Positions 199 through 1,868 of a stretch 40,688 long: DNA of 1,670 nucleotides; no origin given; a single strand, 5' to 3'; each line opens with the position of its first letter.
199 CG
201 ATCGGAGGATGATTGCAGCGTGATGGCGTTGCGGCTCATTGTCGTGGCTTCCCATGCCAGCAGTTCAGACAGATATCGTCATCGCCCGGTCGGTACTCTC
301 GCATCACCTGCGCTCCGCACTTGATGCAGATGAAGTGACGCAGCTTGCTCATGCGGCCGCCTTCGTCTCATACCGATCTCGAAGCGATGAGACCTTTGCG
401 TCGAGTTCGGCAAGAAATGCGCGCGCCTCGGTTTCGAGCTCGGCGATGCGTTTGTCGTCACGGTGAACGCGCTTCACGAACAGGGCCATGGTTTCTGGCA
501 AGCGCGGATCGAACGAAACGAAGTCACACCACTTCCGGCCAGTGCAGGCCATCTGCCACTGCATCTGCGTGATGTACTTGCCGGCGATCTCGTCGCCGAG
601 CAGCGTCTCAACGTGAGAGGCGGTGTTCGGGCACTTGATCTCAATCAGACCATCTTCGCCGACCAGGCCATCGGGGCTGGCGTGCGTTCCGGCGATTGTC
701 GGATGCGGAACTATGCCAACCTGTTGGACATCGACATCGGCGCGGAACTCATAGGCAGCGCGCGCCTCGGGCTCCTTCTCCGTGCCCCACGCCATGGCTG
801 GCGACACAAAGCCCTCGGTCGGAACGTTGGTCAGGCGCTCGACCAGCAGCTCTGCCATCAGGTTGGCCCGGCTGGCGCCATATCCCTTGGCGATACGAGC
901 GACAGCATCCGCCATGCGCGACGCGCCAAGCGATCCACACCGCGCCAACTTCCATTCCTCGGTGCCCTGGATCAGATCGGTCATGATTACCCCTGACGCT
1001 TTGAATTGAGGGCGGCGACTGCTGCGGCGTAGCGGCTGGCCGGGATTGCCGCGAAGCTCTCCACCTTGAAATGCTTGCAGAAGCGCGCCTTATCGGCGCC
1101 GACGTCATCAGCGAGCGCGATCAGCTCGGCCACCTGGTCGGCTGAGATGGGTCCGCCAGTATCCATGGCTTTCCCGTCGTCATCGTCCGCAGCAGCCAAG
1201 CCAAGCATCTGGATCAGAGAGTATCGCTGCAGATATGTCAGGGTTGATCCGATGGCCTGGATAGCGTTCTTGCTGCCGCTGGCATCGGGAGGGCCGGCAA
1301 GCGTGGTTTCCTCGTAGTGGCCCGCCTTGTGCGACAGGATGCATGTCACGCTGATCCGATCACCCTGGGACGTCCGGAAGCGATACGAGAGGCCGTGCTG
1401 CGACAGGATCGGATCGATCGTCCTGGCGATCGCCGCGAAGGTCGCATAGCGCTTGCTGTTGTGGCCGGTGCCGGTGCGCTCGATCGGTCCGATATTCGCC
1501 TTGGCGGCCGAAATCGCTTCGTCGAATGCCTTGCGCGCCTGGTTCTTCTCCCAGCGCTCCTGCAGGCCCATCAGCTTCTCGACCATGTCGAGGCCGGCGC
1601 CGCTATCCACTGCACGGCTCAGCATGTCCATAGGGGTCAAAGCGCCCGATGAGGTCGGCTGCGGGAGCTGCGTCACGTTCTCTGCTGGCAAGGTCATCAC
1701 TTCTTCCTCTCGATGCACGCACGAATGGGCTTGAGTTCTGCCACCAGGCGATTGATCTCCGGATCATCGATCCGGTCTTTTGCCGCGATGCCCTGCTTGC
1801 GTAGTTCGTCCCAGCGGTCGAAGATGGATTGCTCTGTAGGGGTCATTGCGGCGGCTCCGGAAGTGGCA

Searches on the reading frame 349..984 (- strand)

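Call 89: search_protein_families(library=phrogs, proteins=[window:349-984:-], max_evalue=0.00001)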
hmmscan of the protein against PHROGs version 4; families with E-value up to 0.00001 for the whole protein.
window:349-984:- (211 aa): 3 families
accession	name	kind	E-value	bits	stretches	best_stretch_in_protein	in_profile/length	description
phrog_149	-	DNA, RNA and nucleotide metabolism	4.2e-46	158.9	1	3-208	596-807/1242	exonuclease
phrog_434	-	DNA, RNA and nucleotide metabolism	1.4e-21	78.1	1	4-198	53-240/372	RecE-like recombination exonuclease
phrog_19855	-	head and packaging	1.5e-09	37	1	4-153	462-601/1257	virion structural protein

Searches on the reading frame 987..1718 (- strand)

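Call 89: search_protein_families(library=phrogs, proteins=[window:987-1718:-], max_evalue=0.00001)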
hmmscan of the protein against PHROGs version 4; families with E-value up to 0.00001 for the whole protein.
window:987-1718:- (243 aa): 4 families
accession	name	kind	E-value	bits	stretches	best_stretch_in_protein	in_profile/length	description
phrog_155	-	DNA, RNA and nucleotide metabolism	1.7e-37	130.7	1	13-241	13-268/308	Erf-like ssDNA annealing protein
phrog_2324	-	DNA, RNA and nucleotide metabolism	3.1e-26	93.1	1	63-185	9-131/193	Erf-like ssDNA annealing protein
phrog_34817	-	unknown function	4.6e-09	37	1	81-187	37-139/291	-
phrog_10003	-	other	2.6e-06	28.1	1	120-187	108-173/297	recombinase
